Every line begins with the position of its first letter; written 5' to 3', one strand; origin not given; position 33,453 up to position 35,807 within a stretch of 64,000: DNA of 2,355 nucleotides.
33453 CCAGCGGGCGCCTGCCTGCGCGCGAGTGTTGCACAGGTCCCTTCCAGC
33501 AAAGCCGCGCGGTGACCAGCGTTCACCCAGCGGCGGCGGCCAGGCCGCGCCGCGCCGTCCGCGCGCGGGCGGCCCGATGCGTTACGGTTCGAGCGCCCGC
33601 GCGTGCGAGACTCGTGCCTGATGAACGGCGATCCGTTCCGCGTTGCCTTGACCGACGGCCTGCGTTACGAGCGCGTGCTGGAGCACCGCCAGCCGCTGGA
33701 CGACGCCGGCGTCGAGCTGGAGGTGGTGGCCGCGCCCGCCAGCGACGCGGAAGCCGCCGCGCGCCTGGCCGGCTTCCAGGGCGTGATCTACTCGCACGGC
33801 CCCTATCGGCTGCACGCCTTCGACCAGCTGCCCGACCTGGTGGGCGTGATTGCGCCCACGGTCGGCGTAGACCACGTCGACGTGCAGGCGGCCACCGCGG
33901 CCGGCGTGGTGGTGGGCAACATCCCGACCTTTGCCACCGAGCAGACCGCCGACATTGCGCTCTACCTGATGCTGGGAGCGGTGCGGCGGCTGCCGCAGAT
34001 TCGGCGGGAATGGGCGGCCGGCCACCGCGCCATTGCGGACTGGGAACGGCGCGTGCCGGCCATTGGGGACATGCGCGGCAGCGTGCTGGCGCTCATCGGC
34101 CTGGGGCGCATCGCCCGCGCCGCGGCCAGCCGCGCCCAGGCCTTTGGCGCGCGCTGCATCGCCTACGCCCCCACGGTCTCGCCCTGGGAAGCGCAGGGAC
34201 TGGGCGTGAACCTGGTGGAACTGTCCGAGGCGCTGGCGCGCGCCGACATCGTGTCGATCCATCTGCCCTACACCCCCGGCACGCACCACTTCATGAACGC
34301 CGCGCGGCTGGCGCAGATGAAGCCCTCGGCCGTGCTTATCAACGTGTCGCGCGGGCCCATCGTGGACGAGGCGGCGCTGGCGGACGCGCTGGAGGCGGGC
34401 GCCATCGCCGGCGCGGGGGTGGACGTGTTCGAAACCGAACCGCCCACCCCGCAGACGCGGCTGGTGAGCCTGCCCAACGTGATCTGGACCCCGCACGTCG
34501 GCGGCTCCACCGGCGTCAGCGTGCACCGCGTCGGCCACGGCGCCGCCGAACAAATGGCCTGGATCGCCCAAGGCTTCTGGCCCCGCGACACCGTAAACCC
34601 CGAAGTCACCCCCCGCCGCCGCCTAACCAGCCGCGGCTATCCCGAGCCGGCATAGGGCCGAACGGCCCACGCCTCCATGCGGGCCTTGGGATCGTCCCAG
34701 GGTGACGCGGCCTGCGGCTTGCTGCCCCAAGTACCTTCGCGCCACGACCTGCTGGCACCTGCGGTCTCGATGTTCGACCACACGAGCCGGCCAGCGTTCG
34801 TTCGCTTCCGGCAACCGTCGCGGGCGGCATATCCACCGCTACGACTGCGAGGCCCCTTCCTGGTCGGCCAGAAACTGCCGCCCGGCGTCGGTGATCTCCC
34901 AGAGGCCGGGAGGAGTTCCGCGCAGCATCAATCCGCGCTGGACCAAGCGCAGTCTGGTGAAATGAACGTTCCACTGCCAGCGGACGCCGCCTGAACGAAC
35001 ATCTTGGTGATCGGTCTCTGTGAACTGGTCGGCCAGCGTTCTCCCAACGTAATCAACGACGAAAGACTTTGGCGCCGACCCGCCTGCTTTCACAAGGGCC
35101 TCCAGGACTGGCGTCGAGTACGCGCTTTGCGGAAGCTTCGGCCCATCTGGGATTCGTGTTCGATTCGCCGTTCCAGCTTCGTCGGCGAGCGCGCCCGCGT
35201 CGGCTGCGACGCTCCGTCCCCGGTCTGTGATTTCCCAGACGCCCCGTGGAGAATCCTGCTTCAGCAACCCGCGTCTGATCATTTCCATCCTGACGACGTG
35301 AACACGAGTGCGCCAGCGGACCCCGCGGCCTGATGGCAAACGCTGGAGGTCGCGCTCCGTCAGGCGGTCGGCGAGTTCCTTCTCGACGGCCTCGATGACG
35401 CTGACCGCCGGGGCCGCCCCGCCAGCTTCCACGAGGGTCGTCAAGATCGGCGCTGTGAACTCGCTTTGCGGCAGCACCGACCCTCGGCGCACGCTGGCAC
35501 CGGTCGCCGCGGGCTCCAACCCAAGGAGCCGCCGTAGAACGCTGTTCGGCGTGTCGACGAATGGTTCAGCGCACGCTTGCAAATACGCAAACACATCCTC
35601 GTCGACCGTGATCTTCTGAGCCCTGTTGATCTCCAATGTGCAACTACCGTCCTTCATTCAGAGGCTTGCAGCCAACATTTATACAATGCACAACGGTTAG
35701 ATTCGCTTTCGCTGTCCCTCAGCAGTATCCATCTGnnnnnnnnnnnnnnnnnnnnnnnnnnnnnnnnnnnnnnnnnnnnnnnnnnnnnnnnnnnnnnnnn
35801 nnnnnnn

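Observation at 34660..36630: About 2-kb low-GC island carrying two paralogous RHH-(Mrr_N)x2 DNA-binding proteins, inserted in a sugar-acid catabolic cluster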

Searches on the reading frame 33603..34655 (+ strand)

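Call 39: search_protein_families(library=pfam, proteins=[window:33603-34655:+], max_evalue=0.001)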
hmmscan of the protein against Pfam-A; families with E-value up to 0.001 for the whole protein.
window:33603-34655:+ (350 aa): 2 families
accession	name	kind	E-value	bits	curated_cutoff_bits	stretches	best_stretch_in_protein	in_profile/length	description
PF02826.25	2-Hacid_dh_C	-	8e-57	191.9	25.1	1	121-300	2-178/178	D-isomer specific 2-hydroxyacid dehydrogenase, NAD binding domain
PF00389.36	2-Hacid_dh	-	2.3e-15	56.9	24.6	1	28-331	11-133/134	D-isomer specific 2-hydroxyacid dehydrogenase, catalytic domain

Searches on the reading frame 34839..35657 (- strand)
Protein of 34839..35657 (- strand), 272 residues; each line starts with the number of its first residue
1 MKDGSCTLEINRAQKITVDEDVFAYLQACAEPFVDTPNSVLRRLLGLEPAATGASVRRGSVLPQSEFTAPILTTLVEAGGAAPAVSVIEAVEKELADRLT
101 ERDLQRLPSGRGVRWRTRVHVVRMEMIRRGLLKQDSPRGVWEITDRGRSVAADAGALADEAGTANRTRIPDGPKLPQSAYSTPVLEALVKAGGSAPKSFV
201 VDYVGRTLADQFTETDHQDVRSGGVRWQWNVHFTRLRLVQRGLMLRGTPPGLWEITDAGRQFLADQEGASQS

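Call 4: search_protein_families(library=pfam, proteins=[window:34839-35657:-], max_evalue=1)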
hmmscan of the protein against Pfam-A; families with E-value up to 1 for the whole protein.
window:34839-35657:- (272 aa): 2 families
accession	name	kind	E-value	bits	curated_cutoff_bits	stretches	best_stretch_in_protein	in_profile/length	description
PF14338.12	Mrr_N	-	1.3e-24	86.6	29.5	2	66-151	3-85/87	Mrr N-terminal domain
PF17206.9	SeqA_N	-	0.0015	18.2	23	1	15-47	3-35/36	SeqA protein N-terminal domain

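Call 5: search_protein_families(library=padloc, proteins=[window:34839-35657:-], max_evalue=1)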
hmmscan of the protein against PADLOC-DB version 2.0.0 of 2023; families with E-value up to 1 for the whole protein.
window:34839-35657:- (272 aa): 0 families

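Call 6: search_protein_families(library=ncbifam, proteins=[window:34839-35657:-], max_evalue=1)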
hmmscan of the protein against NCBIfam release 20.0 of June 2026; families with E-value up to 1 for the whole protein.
window:34839-35657:- (272 aa): 2 families
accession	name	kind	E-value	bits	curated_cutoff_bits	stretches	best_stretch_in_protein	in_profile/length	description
NF047386.1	T4SS_SepA_fam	subfamily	5.7e-05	23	110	1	14-47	2-35/182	T4SS efffector SepA family protein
TIGR03278.1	methan_mark_10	equivalog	0.013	14.4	350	1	59-108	280-328/404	methyl coenzyme M reductase-arginine methyltransferase Mmp10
